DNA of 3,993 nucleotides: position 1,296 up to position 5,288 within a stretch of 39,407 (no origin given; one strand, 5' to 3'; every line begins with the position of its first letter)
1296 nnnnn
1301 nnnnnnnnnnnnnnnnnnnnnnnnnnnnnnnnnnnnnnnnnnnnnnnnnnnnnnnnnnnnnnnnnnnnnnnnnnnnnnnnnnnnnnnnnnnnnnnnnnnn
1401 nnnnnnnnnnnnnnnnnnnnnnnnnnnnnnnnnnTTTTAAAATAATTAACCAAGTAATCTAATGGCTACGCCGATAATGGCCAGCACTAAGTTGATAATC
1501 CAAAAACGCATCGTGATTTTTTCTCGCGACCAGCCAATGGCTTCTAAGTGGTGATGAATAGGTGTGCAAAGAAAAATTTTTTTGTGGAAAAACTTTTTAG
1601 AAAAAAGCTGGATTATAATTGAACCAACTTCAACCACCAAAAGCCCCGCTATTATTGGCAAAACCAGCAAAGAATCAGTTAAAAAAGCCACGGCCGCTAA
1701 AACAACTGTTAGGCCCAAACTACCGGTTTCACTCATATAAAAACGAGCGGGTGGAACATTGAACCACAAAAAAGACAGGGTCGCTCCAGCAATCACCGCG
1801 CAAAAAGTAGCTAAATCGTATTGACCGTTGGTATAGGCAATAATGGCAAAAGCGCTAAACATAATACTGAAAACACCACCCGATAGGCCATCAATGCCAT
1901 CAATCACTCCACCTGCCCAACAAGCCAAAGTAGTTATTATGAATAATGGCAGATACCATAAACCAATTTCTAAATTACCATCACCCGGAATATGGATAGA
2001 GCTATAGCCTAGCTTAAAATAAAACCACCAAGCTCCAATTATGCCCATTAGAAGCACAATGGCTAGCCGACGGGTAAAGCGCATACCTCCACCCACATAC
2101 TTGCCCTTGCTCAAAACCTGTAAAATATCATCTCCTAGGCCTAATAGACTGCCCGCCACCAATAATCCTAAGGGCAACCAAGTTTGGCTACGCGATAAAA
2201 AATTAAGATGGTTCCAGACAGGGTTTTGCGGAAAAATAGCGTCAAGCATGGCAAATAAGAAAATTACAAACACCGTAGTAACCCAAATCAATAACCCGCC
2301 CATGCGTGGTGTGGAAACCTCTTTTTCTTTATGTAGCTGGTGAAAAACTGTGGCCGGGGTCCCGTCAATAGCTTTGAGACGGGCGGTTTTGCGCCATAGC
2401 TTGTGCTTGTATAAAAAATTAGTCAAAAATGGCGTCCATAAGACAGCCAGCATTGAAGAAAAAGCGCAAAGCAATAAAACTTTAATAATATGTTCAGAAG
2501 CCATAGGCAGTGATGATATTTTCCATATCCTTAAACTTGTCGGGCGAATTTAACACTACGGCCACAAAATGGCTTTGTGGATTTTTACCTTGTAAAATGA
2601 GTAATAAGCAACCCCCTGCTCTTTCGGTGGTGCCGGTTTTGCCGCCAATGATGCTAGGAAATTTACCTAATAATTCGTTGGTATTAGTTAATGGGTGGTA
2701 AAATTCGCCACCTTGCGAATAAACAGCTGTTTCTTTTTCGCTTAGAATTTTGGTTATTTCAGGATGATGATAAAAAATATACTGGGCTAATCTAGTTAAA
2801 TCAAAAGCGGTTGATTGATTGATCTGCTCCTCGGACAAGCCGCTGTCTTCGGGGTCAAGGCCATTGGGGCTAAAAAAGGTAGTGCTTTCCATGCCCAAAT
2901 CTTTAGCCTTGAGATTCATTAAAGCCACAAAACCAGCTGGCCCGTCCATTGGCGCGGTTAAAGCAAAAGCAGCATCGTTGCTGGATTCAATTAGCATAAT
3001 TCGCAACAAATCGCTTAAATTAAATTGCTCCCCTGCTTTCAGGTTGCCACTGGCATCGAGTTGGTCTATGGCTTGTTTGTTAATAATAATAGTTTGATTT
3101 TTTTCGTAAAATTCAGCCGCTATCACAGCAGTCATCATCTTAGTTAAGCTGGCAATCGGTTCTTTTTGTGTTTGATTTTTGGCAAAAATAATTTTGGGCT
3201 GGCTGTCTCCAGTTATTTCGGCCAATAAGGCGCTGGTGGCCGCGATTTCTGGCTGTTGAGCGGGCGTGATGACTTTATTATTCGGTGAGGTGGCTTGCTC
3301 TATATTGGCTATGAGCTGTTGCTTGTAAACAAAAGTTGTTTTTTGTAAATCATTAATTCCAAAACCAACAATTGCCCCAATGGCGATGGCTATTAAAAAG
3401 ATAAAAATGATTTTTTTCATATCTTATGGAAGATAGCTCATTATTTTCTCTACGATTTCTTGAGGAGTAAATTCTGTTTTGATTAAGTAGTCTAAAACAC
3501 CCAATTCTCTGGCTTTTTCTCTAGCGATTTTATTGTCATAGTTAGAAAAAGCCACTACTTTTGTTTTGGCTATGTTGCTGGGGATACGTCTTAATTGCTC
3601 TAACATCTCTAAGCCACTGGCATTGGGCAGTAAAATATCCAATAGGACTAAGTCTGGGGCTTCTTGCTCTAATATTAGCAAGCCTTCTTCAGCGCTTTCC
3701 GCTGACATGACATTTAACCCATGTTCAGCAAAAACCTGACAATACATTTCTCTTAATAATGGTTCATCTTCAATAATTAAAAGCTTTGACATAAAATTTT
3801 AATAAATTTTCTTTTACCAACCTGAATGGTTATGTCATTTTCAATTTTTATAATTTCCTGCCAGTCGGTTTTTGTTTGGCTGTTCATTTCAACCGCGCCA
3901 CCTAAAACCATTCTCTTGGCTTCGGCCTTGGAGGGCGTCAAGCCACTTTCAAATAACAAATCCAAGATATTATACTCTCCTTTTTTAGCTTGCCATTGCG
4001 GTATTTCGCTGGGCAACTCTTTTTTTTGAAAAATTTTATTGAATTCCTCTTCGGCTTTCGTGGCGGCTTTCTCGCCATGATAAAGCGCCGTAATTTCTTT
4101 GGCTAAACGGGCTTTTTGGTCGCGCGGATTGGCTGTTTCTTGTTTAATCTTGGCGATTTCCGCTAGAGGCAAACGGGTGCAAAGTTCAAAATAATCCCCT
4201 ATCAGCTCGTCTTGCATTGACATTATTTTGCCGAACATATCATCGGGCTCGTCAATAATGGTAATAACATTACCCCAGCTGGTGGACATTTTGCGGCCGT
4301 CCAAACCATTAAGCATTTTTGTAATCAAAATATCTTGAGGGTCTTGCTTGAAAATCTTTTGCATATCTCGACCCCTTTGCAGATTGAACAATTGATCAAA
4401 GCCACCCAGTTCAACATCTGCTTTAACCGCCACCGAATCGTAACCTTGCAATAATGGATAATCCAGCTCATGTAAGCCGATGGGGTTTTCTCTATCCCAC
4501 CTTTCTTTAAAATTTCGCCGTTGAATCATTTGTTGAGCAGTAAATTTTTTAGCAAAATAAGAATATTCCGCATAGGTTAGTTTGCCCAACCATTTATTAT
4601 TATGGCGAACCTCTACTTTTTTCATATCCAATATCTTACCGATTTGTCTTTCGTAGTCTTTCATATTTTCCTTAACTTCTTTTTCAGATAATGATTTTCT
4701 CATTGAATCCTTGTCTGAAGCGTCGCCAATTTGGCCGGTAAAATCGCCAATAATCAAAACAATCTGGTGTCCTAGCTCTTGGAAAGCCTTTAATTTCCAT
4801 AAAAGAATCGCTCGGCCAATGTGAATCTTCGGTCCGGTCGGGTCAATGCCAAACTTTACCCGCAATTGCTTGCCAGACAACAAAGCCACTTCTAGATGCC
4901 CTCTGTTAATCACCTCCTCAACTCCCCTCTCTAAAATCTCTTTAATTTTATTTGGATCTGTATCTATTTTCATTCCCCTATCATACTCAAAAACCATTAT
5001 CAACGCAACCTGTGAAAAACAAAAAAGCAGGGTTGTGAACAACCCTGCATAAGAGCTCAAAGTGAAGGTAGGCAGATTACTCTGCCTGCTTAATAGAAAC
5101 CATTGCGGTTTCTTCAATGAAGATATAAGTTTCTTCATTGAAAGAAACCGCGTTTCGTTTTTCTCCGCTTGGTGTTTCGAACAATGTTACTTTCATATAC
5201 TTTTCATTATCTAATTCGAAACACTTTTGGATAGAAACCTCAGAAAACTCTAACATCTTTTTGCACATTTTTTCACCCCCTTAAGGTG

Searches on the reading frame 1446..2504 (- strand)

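Call 45: search_protein_families(library=pfam, proteins=[window:1446-2504:-], max_evalue=0.001)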
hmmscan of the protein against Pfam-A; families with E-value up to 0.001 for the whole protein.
window:1446-2504:- (352 aa): 1 family
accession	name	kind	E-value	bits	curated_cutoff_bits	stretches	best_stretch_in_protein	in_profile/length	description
PF00953.26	Glycos_transf_4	-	4e-21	76.1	27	1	113-274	6-157/160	Glycosyl transferase family 4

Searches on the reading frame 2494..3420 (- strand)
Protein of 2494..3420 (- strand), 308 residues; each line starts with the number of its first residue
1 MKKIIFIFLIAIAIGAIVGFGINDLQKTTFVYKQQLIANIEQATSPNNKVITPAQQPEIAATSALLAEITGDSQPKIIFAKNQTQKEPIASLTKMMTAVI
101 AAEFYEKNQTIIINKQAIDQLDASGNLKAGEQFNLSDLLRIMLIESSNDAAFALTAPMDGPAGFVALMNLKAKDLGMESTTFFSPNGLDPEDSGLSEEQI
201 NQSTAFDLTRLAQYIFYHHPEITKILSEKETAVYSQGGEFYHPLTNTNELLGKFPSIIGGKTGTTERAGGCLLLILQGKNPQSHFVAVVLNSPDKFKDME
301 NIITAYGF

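Call 45: search_protein_families(library=pfam, proteins=[window:2494-3420:-], max_evalue=0.001)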
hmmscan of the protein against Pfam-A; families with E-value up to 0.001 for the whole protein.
window:2494-3420:- (308 aa): 2 families
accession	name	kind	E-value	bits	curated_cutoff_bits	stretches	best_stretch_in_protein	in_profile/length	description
PF00768.25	Peptidase_S11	-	7.1e-42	143.9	27.6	1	54-292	5-237/239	D-alanyl-D-alanine carboxypeptidase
PF13354.11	Beta-lactamase2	-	6.7e-05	22.8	22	1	79-216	13-147/214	Beta-lactamase enzyme family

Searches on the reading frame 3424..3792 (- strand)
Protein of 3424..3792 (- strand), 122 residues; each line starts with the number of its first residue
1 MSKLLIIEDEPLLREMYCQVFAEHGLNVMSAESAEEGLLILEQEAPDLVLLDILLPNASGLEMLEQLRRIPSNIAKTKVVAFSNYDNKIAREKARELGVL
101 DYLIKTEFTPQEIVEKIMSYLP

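Call 45: search_protein_families(library=pfam, proteins=[window:3424-3792:-], max_evalue=0.001)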
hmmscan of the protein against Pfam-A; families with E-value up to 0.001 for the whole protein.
window:3424-3792:- (122 aa): 1 family
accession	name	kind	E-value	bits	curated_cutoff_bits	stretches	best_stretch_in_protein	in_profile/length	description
PF00072.30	Response_reg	-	3.6e-23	82.3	30.2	1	5-117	2-110/111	Response regulator receiver domain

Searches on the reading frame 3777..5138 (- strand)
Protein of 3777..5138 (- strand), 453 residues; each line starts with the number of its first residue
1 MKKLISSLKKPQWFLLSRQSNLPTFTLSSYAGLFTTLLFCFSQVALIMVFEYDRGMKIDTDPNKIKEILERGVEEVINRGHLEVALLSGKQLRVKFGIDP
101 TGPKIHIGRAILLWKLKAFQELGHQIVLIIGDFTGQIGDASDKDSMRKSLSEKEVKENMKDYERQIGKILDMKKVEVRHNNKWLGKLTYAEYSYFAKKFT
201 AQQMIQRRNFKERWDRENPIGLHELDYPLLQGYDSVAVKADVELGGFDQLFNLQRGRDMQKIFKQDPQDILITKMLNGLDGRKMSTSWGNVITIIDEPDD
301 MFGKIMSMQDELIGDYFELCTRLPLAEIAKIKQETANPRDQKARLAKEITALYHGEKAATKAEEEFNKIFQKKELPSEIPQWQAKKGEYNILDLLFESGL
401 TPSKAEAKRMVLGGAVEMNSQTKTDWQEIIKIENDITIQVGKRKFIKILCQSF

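Call 45: search_protein_families(library=pfam, proteins=[window:3777-5138:-], max_evalue=0.001)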
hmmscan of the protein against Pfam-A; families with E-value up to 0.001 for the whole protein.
window:3777-5138:- (453 aa): 3 families
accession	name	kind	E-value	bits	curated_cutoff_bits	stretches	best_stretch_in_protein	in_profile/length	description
PF00579.31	tRNA-synt_1b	-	7.7e-70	235.9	21.1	1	90-371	4-292/292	tRNA synthetases class I (W and Y)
PF22421.1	SYY_C-terminal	-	1.6e-08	34.8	27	1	375-437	5-67/83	Tyrosine--tRNA ligase SYY-like C-terminal domain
PF00133.28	tRNA-synt_1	-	0.00061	19.1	22.7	0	219-293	307-385/414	tRNA synthetases class I (I, L, M and V)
